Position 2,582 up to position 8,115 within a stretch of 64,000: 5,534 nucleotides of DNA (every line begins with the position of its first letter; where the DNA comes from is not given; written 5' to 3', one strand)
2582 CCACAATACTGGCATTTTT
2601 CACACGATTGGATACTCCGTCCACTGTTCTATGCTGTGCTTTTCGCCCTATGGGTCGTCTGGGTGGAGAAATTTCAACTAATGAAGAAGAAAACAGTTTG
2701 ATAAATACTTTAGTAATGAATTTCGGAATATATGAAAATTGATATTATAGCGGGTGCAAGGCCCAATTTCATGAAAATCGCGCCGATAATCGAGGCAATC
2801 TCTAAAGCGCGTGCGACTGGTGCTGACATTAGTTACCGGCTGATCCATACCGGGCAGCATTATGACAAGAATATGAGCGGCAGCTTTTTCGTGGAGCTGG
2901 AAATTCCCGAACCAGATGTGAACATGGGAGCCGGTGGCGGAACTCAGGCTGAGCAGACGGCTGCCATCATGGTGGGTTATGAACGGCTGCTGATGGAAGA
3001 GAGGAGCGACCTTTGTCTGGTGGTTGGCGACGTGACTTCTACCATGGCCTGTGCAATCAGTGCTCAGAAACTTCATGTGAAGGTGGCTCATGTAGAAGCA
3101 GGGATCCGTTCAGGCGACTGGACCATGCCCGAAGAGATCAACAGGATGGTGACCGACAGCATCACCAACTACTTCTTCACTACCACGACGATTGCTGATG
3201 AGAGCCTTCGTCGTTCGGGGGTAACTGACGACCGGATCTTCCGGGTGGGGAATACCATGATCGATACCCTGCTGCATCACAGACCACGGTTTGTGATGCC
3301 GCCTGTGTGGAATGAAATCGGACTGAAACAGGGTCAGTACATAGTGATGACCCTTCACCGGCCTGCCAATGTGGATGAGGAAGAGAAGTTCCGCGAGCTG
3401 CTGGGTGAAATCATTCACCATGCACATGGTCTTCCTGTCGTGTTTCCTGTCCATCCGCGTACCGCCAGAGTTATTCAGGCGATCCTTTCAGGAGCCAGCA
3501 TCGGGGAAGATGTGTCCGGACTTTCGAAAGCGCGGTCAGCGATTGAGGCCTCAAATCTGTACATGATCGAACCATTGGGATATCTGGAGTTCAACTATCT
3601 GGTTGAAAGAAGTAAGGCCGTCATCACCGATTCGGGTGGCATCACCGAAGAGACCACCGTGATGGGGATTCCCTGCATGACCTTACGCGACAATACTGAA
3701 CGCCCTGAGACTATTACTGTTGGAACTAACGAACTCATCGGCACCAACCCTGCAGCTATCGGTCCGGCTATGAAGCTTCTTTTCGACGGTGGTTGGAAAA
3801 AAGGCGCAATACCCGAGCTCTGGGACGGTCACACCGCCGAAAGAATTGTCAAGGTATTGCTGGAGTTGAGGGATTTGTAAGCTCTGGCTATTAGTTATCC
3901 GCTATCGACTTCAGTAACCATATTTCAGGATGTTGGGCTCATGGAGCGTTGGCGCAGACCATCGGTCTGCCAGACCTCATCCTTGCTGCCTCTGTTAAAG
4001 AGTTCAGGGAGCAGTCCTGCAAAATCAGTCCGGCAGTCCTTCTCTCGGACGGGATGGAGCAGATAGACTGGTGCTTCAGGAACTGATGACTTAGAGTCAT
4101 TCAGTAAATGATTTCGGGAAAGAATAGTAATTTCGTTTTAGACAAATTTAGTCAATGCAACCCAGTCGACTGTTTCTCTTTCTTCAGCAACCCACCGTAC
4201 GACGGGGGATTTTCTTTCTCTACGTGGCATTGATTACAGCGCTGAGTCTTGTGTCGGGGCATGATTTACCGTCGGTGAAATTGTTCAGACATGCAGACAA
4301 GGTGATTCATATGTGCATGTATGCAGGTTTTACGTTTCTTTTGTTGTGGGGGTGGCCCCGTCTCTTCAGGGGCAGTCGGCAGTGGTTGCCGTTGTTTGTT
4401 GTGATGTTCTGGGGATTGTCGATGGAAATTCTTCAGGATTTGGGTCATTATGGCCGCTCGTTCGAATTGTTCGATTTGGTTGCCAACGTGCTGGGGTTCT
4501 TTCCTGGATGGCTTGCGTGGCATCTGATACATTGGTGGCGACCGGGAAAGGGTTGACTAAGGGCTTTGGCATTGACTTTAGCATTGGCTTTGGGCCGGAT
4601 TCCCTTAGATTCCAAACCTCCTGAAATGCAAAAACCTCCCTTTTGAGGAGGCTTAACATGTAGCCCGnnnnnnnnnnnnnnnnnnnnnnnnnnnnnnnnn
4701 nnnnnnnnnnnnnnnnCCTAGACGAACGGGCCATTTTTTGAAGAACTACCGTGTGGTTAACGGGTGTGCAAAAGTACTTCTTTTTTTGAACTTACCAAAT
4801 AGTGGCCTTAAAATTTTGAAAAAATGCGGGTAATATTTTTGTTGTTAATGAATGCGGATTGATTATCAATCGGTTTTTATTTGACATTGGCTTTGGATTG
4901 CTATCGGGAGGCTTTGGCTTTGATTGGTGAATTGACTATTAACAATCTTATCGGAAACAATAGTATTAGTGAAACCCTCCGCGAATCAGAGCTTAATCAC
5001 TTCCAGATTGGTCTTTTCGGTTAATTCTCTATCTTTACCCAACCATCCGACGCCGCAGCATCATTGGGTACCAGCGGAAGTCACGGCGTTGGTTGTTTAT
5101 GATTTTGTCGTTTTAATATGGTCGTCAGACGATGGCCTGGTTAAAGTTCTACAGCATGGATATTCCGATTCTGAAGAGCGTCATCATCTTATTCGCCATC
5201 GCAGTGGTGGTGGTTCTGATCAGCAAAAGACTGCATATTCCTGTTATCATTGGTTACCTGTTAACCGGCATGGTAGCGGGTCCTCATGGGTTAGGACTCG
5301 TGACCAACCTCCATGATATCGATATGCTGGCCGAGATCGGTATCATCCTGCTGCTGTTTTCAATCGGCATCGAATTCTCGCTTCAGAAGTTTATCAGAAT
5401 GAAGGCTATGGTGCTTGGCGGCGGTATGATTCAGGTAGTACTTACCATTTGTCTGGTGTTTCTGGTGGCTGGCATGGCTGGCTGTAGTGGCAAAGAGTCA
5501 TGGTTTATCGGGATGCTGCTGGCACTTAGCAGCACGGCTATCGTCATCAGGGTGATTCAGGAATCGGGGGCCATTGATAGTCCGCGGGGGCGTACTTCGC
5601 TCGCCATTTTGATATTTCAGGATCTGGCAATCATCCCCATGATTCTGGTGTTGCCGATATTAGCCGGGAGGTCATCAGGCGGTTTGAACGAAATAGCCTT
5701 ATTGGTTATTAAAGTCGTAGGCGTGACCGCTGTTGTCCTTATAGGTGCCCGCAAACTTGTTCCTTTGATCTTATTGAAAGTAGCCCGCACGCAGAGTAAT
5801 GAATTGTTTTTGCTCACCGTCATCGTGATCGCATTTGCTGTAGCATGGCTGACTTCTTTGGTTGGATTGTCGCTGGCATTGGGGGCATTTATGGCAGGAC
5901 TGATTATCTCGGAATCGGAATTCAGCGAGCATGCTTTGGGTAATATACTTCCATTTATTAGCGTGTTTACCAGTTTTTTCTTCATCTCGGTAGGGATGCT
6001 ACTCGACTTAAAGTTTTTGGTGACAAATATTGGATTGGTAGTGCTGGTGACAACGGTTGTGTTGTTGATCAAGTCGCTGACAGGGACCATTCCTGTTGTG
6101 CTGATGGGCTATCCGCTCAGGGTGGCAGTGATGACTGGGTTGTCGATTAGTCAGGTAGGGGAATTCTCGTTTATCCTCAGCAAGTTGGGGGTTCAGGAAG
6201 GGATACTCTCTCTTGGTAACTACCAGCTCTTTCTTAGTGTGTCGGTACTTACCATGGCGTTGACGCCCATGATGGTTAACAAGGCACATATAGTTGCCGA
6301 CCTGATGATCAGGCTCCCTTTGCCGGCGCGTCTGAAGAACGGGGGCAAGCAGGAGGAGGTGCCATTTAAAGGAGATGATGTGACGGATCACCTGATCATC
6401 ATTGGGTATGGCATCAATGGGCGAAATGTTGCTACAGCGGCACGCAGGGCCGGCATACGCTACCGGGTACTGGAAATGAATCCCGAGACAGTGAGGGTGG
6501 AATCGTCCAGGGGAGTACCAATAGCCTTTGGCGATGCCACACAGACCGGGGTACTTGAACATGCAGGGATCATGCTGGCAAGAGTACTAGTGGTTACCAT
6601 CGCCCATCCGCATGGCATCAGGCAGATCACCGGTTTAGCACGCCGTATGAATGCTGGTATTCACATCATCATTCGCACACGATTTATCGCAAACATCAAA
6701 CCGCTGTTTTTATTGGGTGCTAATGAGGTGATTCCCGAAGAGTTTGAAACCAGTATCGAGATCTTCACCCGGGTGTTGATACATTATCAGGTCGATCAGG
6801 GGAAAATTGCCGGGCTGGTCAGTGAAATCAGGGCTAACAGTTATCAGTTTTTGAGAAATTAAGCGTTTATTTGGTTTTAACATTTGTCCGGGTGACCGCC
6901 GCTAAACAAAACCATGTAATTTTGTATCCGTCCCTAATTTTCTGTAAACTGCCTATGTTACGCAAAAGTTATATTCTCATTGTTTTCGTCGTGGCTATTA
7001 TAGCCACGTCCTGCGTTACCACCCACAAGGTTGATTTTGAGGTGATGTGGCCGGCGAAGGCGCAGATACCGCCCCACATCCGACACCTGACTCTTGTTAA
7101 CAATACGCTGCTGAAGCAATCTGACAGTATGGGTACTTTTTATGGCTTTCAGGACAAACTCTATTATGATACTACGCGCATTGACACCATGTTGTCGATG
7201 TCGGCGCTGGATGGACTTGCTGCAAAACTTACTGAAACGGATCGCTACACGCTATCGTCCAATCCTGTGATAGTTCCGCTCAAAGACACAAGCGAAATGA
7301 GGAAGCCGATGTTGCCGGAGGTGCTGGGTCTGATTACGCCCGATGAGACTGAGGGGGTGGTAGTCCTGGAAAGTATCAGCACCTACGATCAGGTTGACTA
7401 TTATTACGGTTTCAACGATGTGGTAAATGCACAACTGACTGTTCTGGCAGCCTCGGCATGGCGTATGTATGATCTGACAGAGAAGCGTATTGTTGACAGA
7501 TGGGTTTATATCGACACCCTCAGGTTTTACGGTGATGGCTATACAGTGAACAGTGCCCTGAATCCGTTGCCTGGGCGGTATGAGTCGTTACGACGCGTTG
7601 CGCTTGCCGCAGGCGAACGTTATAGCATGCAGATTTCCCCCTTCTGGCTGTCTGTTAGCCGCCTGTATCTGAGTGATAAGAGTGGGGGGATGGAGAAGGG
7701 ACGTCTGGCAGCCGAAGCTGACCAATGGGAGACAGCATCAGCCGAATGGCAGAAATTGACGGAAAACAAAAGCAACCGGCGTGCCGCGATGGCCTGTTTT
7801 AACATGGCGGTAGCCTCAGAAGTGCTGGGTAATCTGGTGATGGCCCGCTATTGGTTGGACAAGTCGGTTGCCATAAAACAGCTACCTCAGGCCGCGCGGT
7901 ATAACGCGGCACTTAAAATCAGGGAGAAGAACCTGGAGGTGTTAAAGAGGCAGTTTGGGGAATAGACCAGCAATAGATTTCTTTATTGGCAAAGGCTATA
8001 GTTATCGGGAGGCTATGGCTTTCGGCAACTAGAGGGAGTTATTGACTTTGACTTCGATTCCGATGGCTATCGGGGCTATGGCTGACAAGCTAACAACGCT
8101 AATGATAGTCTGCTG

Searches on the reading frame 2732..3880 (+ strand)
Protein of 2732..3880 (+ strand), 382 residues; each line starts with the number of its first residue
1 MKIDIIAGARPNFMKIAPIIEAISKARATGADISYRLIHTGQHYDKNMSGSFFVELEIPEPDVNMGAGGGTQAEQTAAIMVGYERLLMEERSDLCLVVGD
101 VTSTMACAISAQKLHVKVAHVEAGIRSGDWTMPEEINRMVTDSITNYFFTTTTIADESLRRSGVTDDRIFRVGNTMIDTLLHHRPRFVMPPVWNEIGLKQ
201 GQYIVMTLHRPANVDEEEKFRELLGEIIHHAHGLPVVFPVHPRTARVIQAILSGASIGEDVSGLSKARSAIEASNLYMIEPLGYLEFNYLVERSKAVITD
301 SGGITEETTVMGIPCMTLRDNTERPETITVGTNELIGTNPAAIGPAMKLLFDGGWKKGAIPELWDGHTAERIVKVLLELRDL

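Call 63: search_protein_families(library=pfam, proteins=[window:2732-3880:+], max_evalue=0.00001)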
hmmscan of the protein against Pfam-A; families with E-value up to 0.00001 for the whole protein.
window:2732-3880:+ (382 aa): 1 family
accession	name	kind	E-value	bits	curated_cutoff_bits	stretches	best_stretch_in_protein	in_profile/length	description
PF02350.25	Epimerase_2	-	9.6e-96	321.1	30.6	1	31-376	7-346/347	UDP-N-acetylglucosamine 2-epimerase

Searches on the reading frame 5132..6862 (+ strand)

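Call 63: search_protein_families(library=pfam, proteins=[window:5132-6862:+], max_evalue=0.00001)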
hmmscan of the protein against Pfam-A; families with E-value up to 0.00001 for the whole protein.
window:5132-6862:+ (576 aa): 2 families
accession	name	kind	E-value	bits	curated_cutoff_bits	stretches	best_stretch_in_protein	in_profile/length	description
PF00999.27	Na_H_Exchanger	-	3.4e-56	191.1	26.2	1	22-381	2-373/375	Sodium/hydrogen exchanger, transmembrane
PF02254.24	TrkA_N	-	5.7e-18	65.8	23.8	1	422-534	2-114/116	TrkA-N domain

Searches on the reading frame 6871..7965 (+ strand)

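Call 63: search_protein_families(library=pfam, proteins=[window:6871-7965:+], max_evalue=0.00001)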
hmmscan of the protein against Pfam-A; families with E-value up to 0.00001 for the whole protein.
window:6871-7965:+ (364 aa): 1 family
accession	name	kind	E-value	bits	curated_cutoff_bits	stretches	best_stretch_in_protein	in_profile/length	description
PF19867.5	DUF6340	-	1.2e-39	136.5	26.4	1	70-320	1-258/258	Family of unknown function (DUF6340)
